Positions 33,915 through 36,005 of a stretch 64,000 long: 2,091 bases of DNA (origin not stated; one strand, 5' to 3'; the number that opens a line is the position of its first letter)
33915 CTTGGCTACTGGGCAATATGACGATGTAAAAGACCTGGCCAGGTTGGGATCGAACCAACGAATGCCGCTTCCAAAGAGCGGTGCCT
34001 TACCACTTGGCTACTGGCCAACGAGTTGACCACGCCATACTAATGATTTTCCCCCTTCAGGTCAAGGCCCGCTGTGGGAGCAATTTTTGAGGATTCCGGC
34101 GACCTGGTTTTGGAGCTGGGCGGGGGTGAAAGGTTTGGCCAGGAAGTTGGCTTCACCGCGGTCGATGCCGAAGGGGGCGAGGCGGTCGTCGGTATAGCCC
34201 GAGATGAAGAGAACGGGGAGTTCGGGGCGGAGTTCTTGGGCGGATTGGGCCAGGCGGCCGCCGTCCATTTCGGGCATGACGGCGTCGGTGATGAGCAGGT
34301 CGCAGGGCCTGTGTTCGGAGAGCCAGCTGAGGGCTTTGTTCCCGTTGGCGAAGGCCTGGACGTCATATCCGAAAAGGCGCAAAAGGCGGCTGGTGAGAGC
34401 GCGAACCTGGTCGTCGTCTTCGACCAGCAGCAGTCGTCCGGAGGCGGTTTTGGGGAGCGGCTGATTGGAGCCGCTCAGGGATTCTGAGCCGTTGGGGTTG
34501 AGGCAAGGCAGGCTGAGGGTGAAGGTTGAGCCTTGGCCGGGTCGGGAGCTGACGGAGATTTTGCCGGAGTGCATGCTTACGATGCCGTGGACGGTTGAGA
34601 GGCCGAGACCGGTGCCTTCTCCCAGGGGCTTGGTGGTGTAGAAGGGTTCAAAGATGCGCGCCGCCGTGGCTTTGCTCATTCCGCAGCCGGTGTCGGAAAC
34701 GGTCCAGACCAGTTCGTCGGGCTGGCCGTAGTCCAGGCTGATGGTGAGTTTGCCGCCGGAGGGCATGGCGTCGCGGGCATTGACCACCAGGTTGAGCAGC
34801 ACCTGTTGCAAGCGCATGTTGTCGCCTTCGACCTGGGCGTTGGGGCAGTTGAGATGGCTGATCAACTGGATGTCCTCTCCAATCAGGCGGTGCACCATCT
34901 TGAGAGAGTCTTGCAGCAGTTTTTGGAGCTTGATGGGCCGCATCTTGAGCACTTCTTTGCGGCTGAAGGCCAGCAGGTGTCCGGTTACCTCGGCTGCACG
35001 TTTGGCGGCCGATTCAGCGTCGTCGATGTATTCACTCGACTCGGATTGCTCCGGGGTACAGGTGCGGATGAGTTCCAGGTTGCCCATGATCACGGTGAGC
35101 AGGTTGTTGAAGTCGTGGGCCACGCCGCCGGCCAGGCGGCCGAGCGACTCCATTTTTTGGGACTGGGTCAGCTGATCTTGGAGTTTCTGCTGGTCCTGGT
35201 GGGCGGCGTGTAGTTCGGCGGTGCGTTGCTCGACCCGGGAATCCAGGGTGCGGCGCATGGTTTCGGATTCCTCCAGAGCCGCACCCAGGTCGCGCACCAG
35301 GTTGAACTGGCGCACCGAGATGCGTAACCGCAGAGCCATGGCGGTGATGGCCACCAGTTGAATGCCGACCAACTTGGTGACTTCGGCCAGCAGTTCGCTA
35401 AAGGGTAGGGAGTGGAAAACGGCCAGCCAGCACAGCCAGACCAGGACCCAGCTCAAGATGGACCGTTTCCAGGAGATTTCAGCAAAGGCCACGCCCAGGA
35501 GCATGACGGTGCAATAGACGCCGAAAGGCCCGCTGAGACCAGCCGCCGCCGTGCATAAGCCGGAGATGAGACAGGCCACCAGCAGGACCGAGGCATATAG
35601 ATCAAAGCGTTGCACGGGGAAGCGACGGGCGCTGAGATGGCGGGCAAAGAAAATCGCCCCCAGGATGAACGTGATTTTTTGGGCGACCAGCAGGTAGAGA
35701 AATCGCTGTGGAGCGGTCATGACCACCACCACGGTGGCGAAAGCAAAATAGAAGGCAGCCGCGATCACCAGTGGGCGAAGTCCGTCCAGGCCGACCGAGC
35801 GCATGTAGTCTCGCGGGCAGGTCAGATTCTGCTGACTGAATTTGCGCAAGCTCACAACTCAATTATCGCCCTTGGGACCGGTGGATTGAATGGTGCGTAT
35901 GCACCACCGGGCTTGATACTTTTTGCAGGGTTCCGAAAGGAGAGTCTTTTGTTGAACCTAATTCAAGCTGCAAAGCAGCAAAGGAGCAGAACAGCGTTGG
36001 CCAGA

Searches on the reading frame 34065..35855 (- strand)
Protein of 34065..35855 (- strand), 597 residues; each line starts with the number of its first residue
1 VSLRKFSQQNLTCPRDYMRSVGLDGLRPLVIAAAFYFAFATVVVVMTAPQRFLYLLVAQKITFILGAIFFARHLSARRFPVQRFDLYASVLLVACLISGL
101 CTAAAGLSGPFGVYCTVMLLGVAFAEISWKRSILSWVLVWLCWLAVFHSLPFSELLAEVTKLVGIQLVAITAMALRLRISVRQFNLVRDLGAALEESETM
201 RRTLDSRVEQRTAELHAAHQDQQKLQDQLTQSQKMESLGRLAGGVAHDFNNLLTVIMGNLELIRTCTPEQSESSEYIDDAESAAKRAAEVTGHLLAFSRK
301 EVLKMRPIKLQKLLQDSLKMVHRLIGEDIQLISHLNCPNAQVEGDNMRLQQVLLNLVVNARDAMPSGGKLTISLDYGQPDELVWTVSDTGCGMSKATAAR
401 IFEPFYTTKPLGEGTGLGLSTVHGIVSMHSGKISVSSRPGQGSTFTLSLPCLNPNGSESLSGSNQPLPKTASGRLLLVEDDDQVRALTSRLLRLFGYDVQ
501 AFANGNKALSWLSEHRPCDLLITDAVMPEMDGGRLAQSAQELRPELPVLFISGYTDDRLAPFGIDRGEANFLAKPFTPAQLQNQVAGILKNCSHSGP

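Call 34: search_protein_families(library=pfam, proteins=[window:34065-35855:-], max_evalue=0.001)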
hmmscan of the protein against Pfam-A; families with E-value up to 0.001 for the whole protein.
window:34065-35855:- (597 aa): 4 families
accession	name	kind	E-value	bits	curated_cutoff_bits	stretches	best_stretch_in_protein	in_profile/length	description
PF02518.31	HATPase_c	-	1.4e-28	100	26.4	1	344-450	1-108/111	Histidine kinase-, DNA gyrase B-, and HSP90-like ATPase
PF00072.30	Response_reg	-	7.3e-22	78.1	30.2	1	476-585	2-110/111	Response regulator receiver domain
PF00512.31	HisKA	-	6.2e-10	39.4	26.9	1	238-301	2-64/66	His Kinase A (phospho-acceptor) domain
PF10090.15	HPTransfase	-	0.00049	20.3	22.9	0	351-390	34-72/123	Histidine phosphotransferase C-terminal domain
